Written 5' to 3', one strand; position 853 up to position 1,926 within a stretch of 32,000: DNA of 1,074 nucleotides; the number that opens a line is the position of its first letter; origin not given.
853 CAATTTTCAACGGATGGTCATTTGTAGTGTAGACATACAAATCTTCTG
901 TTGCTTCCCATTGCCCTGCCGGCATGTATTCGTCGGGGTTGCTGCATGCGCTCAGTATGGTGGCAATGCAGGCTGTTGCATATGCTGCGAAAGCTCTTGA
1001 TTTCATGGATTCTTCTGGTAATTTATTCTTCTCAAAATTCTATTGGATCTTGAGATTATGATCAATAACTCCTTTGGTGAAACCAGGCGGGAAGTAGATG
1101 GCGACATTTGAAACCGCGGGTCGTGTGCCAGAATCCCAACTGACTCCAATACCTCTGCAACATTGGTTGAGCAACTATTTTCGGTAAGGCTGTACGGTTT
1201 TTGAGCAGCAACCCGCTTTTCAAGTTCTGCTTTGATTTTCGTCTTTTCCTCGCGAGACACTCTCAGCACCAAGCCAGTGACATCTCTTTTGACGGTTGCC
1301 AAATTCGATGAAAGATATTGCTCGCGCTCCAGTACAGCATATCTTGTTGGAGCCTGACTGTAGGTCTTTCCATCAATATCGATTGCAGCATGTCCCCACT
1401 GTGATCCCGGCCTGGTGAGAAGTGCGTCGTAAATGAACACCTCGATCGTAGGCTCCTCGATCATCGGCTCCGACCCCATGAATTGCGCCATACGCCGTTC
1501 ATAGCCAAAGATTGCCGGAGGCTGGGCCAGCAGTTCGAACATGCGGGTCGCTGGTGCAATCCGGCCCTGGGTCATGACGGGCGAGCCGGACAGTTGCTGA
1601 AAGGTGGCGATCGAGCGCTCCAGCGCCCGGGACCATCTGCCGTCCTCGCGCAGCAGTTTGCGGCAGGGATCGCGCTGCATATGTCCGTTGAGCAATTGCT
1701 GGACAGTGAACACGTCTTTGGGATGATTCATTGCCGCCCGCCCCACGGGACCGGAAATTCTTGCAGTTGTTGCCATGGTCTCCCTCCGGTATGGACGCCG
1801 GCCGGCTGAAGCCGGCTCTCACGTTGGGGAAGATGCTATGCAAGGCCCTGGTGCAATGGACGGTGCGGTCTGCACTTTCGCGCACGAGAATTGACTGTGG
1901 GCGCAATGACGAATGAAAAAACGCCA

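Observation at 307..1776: Candidate undescribed toxin-immunity module: PG-binding / His-Cys permuted-papain-like protein coupled to two lipoproteins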

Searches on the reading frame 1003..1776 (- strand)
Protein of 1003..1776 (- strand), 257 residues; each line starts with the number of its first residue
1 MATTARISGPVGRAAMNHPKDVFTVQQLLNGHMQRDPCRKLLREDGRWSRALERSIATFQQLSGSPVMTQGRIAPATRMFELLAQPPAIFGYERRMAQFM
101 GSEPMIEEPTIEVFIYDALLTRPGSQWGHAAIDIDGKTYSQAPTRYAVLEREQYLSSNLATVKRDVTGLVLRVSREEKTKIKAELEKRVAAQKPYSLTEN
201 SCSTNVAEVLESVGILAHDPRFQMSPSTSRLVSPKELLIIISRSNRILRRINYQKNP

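Call 4: search_protein_families(library=pfam, proteins=[window:1003-1776:-], max_evalue=10)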
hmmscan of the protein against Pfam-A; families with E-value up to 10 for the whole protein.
window:1003-1776:- (257 aa): 3 families
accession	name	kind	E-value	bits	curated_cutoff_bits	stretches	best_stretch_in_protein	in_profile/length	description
PF13387.12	Lnb_N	-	0.00024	21.2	22.2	1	142-227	77-166/175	Lnb N-terminal periplasmic domain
PF09420.15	Nop16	-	0.15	12.5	25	1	149-212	85-151/210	Ribosome biogenesis protein Nop16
PF01471.23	PG_binding_1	-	0.24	12.1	23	1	20-66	3-44/57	Putative peptidoglycan binding domain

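Call 5: search_protein_families(library=ncbifam, proteins=[window:1003-1776:-], max_evalue=10)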
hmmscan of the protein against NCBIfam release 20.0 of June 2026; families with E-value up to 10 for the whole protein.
window:1003-1776:- (257 aa): 0 families

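Call 6: search_solved_structures(query=window:1003-1776:-, max_evalue=10, show_alignments=2)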
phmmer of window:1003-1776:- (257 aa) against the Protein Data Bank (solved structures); distinct sequences matched with E-value up to 10: 2.
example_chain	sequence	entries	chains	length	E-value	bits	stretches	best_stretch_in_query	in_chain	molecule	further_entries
6oh2_A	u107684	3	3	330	1.2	12.2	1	188-238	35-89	CMP-sialic acid transporter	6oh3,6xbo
6oh4_A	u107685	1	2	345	1.2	12.1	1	188-238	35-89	CMP-sialic acid transporter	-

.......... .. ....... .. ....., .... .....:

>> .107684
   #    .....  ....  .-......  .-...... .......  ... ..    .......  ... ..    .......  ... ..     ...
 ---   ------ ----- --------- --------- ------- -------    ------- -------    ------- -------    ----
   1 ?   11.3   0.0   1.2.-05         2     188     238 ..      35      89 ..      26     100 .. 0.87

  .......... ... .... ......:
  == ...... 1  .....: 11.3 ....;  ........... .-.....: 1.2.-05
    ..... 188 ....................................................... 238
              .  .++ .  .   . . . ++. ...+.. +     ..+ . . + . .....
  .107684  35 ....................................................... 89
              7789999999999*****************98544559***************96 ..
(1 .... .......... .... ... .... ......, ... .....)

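Call 7: find_homologous_proteins(query=window:1003-1776:-, max_evalue=0.001)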
Query window:1003-1776:- (257 aa): 50 proteins with E <= 0.001 among 1129 candidates.
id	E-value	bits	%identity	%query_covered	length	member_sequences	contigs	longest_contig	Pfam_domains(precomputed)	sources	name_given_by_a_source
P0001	4.0e-163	559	99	100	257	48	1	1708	-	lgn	-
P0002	7.0e-134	463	81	99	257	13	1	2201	-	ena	-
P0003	5.8e-129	447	77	99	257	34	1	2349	-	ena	-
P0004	3.3e-120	418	97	77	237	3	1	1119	-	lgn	-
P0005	5.8e-120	417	73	99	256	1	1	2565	PF13387.13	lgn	-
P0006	6.2e-120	417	73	100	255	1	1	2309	-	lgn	-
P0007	2.3e-119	415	73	99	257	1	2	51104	PF13387.13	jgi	jgi:hypothetical protein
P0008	3.2e-114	399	71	100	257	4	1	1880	PF13387.13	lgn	-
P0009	3.0e-111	389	71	100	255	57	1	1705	-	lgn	-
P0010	3.2e-110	386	68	100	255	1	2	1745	-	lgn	-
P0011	6.2e-110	385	73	93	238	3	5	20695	-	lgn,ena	-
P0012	3.0e-109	382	69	100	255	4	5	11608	-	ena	-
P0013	1.0e-105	371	66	97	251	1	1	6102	-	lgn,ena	-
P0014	2.5e-105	370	68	99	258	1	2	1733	-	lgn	-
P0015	1.7e-102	360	69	93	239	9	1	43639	PF13387.13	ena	-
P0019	4.9e-94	333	60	97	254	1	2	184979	PF13387.13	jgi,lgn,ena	jgi:hypothetical protein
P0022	3.8e-79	284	73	73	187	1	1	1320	PF13387.13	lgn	-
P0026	9.3e-67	243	48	98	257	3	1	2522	PF01471.24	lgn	-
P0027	9.0e-64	234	46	97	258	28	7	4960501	-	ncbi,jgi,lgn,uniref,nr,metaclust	ncbi:hypothetical protein C8C95_1116 [Acidovorax sp. 99]|uniref:peptidoglycan-binding domain-contain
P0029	1.2e-45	174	58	58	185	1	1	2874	PF13387.13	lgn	-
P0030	6.2e-45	172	54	57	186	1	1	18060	-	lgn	-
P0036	9.3e-41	158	49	63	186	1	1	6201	PF13387.13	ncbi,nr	ncbi:MAG: hypothetical protein JWQ88_971 [Rhodoferax sp.]|nr:hypothetical protein [Rhodoferax sp.]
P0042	1.1e-33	135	73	33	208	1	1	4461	-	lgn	-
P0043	1.1e-31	128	51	57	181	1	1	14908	-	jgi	jgi:hypothetical protein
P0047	4.6e-29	120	47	58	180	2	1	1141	PF13387.13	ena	-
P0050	1.4e-17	82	98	17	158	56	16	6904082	-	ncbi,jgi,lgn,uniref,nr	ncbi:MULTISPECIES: hypothetical protein [Delftia]|jgi:hypothetical protein|uniref:Uncharacterized pr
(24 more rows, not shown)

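Call 8: search_protein_families(library=padloc, proteins=[window:1003-1776:-], max_evalue=10)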
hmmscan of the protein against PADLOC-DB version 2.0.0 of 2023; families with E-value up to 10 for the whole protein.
window:1003-1776:- (257 aa): 0 families

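Call 9: search_protein_families(library=phrogs, proteins=[window:1003-1776:-], max_evalue=10)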
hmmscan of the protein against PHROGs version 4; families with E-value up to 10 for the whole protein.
window:1003-1776:- (257 aa): 1 family
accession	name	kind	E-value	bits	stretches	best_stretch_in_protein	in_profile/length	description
phrog_25046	-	unknown function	0.057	14.2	1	157-209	67-117/183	-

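Call 13: find_encoding_contigs(protein=P0019, flank=10000, max_places=2)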
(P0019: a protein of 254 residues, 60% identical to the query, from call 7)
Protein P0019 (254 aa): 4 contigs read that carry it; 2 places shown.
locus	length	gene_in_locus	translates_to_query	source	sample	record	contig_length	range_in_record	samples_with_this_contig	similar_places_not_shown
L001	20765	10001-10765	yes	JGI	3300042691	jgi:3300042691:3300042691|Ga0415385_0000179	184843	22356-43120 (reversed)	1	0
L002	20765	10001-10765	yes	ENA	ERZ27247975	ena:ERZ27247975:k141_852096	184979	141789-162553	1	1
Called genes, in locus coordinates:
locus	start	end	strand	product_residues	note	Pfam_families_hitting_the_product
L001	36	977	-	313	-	PF13677:MotB_plug, PF00691:OmpA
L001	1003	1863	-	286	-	PF20560:MotA_N, PF01618:MotA_ExbB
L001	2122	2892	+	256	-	PF00483:NTP_transferase, PF12804:NTP_transf_3 (weak)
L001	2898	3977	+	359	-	PF04321:RmlD_sub_bind, PF01370:Epimerase, PF02719:Polysacc_synt_2, PF16363:GDP_Man_Dehyd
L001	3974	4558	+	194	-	PF00908:dTDP_sugar_isom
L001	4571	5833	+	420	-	PF08421:Methyltransf_13, PF13489:Methyltransf_23, PF08241:Methyltransf_11 (weak), PF08242:Methyltransf_12, PF08484:Methyltransf_14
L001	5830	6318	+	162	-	PF00132:Hexapep, PF14602:Hexapep_2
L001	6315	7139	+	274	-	PF01370:Epimerase, PF04321:RmlD_sub_bind (faint), PF16363:GDP_Man_Dehyd (faint)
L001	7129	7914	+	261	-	PF04989:RMNT_CmcI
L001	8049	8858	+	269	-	PF05721:PhyH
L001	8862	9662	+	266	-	PF05711:TylF, PF13578:Methyltransf_24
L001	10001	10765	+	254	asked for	PF13387:Lnb_N (faint)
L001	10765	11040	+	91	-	-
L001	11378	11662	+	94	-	-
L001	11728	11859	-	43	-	-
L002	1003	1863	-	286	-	PF20560:MotA_N, PF01618:MotA_ExbB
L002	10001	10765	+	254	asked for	PF13387:Lnb_N (faint)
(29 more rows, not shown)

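Call 14: find_encoding_contigs(protein=P0027, flank=10000, max_places=3)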
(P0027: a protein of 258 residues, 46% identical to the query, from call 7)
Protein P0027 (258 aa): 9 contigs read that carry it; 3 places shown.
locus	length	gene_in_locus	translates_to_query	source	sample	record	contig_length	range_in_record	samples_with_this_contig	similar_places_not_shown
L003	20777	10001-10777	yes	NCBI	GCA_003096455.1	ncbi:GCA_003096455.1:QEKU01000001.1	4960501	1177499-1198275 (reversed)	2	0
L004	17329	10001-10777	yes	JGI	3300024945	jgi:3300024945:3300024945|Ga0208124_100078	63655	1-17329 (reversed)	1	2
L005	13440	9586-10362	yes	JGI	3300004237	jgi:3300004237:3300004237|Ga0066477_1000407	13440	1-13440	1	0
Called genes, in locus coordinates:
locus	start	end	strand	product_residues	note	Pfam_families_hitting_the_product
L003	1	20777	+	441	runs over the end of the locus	PF08245:Mur_ligase_M, PF27239:FOL3_C (faint), PF02875:Mur_ligase_C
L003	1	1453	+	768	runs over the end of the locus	PF00664:ABC_membrane, PF00005:ABC_tran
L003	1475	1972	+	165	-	PF08909:DUF1854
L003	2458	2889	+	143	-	-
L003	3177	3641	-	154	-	-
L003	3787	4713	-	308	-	PF06189:5-nucleotidase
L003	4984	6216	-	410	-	PF28597:T2SSF_N, PF00482:T2SSF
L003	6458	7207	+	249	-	PF00106:adh_short, PF08659:KR (weak), PF13561:adh_short_C2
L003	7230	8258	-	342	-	PF00296:Bac_luciferase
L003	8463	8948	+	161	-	PF13682:CZB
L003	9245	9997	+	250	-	PF01435:Peptidase_M48, PF10463:Peptidase_U49 (faint)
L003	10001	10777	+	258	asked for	-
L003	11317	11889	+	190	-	-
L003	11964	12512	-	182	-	PF02075:RuvC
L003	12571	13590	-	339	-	PF01148:CTP_transf_1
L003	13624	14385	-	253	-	PF01553:Acyltransferase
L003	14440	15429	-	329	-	PF20240:DUF6597 (weak), PF12833:HTH_18 (weak), PF00165:HTH_AraC (weak)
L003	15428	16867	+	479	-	PF00067:p450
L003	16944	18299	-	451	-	-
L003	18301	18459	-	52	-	-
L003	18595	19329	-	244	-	PF00912:Transgly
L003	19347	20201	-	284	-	PF08501:Shikimate_dh_N, PF01488:Shikimate_DH, PF03435:Sacchrp_dh_NADP (weak), PF18317:SDH_C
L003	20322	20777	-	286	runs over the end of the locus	PF13103:TonB_2 (weak), PF03544:TonB_C (weak)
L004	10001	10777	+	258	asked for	-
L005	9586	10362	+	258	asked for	-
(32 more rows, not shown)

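Call 15: find_encoding_contigs(protein=P0030, flank=10000, max_places=2)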
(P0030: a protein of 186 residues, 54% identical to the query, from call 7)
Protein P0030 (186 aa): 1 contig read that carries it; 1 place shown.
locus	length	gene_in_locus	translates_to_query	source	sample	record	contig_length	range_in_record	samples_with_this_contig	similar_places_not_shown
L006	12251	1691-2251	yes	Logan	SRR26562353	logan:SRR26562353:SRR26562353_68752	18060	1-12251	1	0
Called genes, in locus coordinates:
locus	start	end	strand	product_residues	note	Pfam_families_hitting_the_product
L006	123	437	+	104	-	PF06627:DUF1153 (weak), PF01527:HTH_Tnp_1 (weak)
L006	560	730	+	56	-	-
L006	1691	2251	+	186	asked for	-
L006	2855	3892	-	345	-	PF13609:Porin_4, PF00267:Porin_1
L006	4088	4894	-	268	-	PF09818:ABC_ATPase (faint), PF00005:ABC_tran, PF02463:SMC_N (weak), PF13304:AAA_21 (weak)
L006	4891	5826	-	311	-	PF00528:BPD_transp_1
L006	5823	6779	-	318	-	PF00497:SBP_bac_3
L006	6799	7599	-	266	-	PF00795:CN_hydrolase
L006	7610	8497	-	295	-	-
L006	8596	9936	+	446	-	PF00392:GntR, PF00155:Aminotran_1_2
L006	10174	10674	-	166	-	PF05229:SCPU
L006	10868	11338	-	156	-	PF05229:SCPU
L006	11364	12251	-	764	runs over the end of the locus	PF00577:Usher, PF13953:PapC_C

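Call 16: find_encoding_contigs(protein=P0043, flank=10000, max_places=2)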
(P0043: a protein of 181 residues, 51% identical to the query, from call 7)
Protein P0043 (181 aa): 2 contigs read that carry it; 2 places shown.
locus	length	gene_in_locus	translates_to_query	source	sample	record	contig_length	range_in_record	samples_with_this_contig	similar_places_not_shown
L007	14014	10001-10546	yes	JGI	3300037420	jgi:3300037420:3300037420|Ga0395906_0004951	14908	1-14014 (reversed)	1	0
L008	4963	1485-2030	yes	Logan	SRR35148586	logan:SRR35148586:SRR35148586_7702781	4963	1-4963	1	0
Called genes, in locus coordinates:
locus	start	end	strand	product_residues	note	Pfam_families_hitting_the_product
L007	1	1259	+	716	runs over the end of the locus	?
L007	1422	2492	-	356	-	PF00710:Asparaginase, PF17763:Asparaginase_C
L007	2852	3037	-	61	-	-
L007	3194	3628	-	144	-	PF12200:DUF3597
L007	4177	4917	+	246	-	-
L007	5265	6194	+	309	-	PF00264:Tyrosinase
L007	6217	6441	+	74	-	PF06080:DUF938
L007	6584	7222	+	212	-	-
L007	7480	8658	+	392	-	PF00144:Beta-lactamase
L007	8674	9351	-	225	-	PF02732:ERCC4, PF00633:HHH (faint), PF14520:HHH_5, PF12826:HHH_2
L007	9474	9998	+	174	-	PF05488:PAAR_motif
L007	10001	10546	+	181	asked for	-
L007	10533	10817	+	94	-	-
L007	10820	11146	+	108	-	-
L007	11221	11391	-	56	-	-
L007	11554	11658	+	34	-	-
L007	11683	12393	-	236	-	PF12686:DUF3800 (weak)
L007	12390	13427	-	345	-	PF13599:Pentapeptide_4 (weak), PF00805:Pentapeptide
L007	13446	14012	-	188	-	?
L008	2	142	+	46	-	?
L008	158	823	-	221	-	PF02732:ERCC4, PF00633:HHH (faint), PF14520:HHH_5, PF12826:HHH_2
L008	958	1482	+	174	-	PF05488:PAAR_motif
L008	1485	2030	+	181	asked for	-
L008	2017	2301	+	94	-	-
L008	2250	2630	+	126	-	-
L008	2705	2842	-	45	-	-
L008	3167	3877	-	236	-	PF12686:DUF3800 (weak)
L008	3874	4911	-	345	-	PF13599:Pentapeptide_4 (weak), PF00805:Pentapeptide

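Call 17: find_encoding_contigs(protein=P0050, flank=6000, max_places=3)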
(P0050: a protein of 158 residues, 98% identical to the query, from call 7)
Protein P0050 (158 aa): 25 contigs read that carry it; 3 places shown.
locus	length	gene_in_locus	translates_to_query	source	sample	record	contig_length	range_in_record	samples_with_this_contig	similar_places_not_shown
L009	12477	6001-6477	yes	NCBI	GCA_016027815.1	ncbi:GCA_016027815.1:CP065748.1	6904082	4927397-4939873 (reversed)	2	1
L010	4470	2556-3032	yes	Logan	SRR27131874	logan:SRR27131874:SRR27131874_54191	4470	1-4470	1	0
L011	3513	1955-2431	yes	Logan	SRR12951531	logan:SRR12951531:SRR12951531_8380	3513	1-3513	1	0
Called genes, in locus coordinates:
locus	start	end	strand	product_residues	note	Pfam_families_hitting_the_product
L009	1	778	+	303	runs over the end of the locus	PF00701:DHDPS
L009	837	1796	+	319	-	PF03401:TctC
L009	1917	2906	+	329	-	PF00389:2-Hacid_dh, PF02826:2-Hacid_dh_C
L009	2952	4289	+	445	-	PF02746:MR_MLE_N (weak), PF13378:MR_MLE_C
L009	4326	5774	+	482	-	PF00171:Aldedh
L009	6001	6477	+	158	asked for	-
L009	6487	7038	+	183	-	-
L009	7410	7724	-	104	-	-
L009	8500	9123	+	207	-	PF00849:PseudoU_synth_2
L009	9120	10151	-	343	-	-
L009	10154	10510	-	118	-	PF08274:Zn_Ribbon_YjdM, PF03831:YjdM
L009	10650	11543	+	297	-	PF00126:HTH_1, PF03466:LysR_substrate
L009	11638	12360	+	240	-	PF01323:DSBA, PF13743:Thioredoxin_5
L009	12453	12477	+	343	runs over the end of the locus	PF04199:Cyclase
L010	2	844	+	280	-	?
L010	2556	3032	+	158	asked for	-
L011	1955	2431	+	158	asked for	-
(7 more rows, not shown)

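Call 37: predict_structure(alignment_id=A1)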
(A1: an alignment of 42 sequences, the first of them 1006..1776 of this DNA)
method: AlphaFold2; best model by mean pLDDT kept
length: 257 residues; sequences in the alignment: 42
mean_pLDDT: 84.8   pTM: 0.58
mean pLDDT of the five models: 84.8, 82.7, 82.3, 80.2, 78.8
residues with pLDDT >= 90: 114; 70-90: 108; 50-70: 29; < 50: 6
segments of 3 or more residues with pLDDT < 50: 1-3
pLDDT, mean of each block of 10 residues (from residue 1): 67 83 91 78 90 87 73 80 84 74 64 90 74 97 93 94 93 96 97 90 93 82 64 89 93 91
secondary structure, 60 per line:
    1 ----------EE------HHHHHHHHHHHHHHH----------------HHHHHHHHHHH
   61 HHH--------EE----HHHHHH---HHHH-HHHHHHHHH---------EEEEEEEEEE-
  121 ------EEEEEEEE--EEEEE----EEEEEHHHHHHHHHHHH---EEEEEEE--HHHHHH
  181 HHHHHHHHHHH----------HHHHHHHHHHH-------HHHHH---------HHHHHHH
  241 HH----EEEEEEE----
elements in order: H19-33 H50-63 H78-83 H87-90 H92-100 E110-119 E127-134 E137-141 E146-150 H151-162 E166-172 H175-191 H202-212 H220-224 H234-242 E247-253

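Call 40: search_protein_representatives(alignment_id=A2)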
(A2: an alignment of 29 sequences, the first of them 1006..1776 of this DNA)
Query: 29 sequences, 254 profile positions. Proteins with E-value up to 0.001 (for the whole library): 406; up to 1e-10: 93; up to 1e-30: 40. The best 150 are listed.
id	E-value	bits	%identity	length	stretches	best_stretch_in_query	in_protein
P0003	6.1e-120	415.9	-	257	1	2-253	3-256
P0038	8.5e-86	304.1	-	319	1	3-253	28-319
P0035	1.1e-67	244.7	-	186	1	98-252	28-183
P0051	2.7e-67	243.4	-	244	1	5-253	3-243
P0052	1.2e-56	208.5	-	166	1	122-253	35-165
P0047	1.5e-56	208.2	-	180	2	104-252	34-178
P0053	7.9e-56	205.9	-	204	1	99-253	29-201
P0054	1.3e-51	192.0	-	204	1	101-253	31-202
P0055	4.6e-51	190.3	-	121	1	134-253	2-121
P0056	2.9e-50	187.6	-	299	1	101-252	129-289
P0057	1.4e-48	182.2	-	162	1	125-252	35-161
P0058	7.9e-47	176.4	-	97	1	159-253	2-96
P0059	2.7e-45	171.3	-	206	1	100-253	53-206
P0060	4.1e-43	164.2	-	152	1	108-253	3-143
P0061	7.5e-43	163.3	-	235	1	103-253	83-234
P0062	8.1e-43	163.2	-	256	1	97-252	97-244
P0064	1.3e-41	159.2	-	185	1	103-252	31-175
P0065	3.2e-41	158.0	-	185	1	103-253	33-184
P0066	4.1e-41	157.7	-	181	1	105-253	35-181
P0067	4.9e-41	157.4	-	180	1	98-253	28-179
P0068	7.0e-41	156.9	-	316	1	93-251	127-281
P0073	4.4e-38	147.7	-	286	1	100-253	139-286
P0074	6.4e-38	147.2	-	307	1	60-252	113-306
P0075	5.0e-37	144.3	-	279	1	100-253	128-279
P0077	3.1e-36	141.7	-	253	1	79-253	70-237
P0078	8.2e-36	140.3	-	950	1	104-252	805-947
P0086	1.4e-32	129.7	-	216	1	99-253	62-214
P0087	1.3e-30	123.2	-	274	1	102-252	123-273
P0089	1.5e-28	116.5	-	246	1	103-248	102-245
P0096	1.6e-25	106.6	-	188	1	91-252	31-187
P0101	1.9e-23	99.8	-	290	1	107-253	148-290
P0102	2.8e-23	99.2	-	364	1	107-252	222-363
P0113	1.3e-17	80.7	-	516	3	3-88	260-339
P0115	1.2e-16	77.5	-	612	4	4-95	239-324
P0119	1.5e-15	73.9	-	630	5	3-63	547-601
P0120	1.5e-15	73.9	-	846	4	4-80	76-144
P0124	2.2e-14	70.1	-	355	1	121-207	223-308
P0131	2.6e-12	63.3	-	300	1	3-101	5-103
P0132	2.8e-12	63.2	-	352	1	91-222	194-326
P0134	4.2e-12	62.6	-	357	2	4-88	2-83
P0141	1.4e-10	57.6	-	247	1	62-226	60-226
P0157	3.9e-09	52.9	-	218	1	93-225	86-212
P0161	1.1e-08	51.4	-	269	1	121-211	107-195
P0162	1.2e-08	51.3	-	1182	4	4-85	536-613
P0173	2.3e-07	47.1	-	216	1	78-222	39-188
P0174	2.3e-07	47.1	-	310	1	5-102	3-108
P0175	2.5e-07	47.0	-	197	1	105-210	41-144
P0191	1.0e-06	44.9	-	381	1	4-92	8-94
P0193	1.2e-06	44.8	-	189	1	105-212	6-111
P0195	1.5e-06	44.4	-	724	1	4-102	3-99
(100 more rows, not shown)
